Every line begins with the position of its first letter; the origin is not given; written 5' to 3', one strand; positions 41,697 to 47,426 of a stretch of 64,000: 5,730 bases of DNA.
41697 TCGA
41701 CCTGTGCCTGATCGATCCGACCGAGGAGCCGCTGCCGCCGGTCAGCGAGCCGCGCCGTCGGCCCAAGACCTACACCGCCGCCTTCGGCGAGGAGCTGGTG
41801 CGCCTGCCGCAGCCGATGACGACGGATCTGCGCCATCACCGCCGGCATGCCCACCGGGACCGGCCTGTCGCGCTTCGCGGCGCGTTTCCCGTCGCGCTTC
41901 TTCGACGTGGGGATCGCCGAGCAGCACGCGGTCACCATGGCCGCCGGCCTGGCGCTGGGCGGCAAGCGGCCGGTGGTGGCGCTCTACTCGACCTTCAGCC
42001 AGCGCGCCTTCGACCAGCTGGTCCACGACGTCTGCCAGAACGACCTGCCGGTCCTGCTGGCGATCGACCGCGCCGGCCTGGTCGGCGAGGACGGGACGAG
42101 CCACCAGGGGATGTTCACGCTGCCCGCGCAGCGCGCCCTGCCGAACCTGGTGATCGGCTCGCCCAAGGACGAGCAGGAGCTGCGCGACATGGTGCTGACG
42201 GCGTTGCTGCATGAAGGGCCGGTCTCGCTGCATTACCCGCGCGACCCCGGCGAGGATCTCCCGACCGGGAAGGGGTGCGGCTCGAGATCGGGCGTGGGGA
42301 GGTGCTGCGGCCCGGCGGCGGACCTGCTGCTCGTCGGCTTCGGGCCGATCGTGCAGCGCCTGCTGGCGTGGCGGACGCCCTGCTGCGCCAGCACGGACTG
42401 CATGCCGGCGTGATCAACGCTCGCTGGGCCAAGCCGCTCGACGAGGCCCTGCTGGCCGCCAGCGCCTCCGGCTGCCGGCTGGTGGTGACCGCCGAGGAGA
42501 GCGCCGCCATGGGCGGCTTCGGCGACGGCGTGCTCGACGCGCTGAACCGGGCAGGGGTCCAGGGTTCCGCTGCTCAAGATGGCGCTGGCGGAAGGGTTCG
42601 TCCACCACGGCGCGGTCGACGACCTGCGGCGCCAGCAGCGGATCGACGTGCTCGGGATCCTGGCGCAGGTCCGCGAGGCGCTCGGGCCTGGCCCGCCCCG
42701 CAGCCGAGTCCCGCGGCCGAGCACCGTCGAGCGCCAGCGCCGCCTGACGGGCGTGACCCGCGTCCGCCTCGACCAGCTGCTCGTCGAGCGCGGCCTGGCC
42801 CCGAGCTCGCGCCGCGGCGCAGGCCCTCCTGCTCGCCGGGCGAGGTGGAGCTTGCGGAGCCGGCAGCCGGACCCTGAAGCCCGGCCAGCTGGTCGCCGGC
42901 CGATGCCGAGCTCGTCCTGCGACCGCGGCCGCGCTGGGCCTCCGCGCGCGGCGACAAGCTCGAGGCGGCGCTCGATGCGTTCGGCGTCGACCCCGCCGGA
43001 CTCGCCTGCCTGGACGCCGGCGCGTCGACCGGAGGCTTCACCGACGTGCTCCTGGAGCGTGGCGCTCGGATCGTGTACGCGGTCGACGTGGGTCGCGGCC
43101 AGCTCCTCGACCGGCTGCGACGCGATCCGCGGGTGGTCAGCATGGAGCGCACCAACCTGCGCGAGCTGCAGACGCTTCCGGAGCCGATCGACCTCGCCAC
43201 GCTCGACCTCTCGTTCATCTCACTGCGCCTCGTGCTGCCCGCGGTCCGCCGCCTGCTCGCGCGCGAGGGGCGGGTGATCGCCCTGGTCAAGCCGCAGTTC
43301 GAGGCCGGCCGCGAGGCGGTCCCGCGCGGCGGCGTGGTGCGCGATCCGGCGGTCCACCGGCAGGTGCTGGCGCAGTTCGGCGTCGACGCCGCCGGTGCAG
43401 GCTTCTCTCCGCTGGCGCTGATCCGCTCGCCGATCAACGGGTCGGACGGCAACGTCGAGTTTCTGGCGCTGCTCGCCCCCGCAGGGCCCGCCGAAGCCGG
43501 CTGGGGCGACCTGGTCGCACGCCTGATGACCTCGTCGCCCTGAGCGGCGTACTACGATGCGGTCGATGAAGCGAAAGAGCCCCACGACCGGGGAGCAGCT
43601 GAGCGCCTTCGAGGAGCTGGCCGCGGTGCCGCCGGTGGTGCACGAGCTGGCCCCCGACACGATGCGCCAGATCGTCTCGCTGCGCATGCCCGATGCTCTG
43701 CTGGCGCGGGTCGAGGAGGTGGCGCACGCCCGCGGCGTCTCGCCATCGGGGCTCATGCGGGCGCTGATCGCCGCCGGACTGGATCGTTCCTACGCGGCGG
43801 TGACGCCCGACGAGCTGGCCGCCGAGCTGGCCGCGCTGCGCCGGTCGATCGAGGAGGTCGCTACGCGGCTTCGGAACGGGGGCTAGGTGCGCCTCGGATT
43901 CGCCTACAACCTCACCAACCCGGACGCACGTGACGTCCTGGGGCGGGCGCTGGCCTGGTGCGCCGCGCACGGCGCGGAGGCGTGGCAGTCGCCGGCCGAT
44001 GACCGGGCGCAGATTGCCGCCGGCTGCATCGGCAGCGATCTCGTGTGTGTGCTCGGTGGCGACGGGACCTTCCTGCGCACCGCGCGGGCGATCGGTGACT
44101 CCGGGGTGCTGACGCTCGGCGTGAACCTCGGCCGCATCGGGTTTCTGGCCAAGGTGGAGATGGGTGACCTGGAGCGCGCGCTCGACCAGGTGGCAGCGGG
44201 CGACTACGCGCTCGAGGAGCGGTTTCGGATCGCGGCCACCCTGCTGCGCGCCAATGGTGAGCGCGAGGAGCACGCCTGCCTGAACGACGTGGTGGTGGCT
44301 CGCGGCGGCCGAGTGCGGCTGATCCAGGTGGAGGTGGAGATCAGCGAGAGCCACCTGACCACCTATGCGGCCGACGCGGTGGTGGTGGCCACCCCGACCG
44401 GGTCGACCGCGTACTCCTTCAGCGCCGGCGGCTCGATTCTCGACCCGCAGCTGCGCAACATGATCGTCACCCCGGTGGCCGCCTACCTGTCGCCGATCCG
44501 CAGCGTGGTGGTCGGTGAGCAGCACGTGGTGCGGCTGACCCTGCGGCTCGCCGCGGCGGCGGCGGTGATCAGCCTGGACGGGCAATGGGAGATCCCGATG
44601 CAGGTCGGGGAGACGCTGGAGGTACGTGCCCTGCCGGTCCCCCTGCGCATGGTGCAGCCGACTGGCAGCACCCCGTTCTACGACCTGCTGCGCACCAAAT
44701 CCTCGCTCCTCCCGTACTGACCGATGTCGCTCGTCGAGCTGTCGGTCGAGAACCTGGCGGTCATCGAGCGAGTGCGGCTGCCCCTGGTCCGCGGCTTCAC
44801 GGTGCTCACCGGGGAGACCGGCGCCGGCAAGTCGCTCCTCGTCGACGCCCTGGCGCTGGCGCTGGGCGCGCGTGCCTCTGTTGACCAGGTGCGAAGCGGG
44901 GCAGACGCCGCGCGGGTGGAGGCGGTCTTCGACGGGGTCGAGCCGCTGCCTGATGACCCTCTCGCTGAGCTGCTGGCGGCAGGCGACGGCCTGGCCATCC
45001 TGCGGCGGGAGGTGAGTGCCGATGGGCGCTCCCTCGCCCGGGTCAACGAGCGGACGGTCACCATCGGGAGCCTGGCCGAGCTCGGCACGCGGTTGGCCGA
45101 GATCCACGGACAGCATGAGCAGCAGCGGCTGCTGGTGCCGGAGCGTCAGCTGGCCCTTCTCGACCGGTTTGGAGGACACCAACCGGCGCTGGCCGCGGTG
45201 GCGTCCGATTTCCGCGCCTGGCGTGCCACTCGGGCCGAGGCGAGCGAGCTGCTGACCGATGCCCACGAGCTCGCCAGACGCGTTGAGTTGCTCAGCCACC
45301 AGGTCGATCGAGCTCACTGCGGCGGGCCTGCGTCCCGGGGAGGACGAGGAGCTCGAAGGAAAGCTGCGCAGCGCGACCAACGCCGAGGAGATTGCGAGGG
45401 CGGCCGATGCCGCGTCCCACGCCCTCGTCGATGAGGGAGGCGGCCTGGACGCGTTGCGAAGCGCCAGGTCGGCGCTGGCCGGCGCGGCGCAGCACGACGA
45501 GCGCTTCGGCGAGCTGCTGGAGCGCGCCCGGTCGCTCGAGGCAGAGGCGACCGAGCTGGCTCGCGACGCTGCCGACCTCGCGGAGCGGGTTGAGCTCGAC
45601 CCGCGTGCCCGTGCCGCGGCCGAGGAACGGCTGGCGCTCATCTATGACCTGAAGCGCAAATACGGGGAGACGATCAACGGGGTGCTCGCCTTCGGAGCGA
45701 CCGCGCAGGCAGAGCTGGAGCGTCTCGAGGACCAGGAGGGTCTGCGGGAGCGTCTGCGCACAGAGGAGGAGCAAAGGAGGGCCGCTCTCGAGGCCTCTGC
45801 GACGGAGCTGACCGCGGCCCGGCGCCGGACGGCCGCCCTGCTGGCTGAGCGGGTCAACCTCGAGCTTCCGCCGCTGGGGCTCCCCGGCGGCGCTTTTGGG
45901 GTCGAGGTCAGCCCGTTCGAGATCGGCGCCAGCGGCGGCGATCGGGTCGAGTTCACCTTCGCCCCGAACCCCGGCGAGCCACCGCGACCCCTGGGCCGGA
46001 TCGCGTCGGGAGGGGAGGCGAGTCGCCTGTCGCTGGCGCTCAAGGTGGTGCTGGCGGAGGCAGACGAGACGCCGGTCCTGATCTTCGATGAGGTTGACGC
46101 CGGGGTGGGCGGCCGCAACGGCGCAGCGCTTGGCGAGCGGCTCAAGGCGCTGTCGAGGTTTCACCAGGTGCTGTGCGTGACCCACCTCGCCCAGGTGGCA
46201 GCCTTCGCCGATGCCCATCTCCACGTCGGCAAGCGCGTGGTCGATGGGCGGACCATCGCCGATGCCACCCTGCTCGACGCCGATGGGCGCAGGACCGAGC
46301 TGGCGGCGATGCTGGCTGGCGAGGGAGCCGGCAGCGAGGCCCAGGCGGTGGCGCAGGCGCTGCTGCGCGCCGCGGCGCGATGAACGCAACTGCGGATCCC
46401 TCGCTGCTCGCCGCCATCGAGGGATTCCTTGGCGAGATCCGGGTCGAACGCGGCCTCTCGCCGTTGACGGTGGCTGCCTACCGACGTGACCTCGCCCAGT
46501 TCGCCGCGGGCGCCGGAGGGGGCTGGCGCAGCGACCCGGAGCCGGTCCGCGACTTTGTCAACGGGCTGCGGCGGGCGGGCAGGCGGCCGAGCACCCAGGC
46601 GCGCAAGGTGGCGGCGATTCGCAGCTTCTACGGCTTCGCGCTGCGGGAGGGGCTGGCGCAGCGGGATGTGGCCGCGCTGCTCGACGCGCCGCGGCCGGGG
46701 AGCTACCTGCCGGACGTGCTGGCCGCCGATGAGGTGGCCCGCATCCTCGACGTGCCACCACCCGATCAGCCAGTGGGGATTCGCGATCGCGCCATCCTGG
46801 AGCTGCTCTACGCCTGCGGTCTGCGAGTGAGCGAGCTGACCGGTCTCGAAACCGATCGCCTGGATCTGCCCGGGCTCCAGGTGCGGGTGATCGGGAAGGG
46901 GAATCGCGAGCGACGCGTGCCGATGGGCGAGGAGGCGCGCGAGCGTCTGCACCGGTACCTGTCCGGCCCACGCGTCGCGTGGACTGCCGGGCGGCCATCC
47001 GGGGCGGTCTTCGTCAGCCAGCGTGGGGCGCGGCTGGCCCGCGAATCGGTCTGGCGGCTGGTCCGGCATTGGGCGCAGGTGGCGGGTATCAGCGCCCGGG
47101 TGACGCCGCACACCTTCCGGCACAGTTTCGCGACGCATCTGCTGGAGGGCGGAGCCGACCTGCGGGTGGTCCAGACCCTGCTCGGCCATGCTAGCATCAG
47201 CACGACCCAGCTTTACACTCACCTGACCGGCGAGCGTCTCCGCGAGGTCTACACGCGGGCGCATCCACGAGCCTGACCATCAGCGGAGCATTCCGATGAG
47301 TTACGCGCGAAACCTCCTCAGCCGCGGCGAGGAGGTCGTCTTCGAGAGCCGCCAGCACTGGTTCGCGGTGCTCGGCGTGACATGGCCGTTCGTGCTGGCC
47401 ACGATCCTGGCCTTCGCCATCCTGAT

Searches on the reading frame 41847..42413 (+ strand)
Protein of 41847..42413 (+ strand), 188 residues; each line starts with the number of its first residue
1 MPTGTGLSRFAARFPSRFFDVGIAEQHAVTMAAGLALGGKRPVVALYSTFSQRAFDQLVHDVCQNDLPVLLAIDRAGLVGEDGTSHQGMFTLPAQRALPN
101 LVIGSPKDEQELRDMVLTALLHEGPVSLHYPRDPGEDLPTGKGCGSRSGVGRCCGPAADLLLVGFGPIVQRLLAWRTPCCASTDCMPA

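Call 91: search_protein_families(library=pfam, proteins=[window:41847-42413:+], max_evalue=0.00001)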
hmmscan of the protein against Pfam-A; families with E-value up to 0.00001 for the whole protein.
window:41847-42413:+ (188 aa): 1 family
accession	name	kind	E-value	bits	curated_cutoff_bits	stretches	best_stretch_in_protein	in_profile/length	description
PF02779.29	Transket_pyr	-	2.2e-33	115.8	27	1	2-133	31-170/174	Transketolase, pyrimidine binding domain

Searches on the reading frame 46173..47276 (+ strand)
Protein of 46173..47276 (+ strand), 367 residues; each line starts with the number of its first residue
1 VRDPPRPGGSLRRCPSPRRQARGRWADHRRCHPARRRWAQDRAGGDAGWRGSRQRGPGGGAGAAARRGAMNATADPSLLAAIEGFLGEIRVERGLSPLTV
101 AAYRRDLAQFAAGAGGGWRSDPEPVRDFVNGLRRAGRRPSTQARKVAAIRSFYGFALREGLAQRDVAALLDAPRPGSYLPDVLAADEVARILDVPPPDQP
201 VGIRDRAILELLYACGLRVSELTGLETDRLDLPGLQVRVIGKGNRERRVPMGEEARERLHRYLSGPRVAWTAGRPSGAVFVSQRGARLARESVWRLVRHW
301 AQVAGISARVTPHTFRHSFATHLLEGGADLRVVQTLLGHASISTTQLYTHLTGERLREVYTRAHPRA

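Call 91: search_protein_families(library=pfam, proteins=[window:46173-47276:+], max_evalue=0.00001)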
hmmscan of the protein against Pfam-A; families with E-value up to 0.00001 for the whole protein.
window:46173-47276:+ (367 aa): 2 families
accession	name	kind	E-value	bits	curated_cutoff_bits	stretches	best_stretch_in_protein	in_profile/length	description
PF00589.27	Phage_integrase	-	5.7e-50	169.9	27.1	1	182-352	2-169/172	Phage integrase family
PF02899.23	Phage_int_SAM_1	-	1.5e-13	51.3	22.3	1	82-160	1-83/83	Phage integrase, N-terminal SAM-like domain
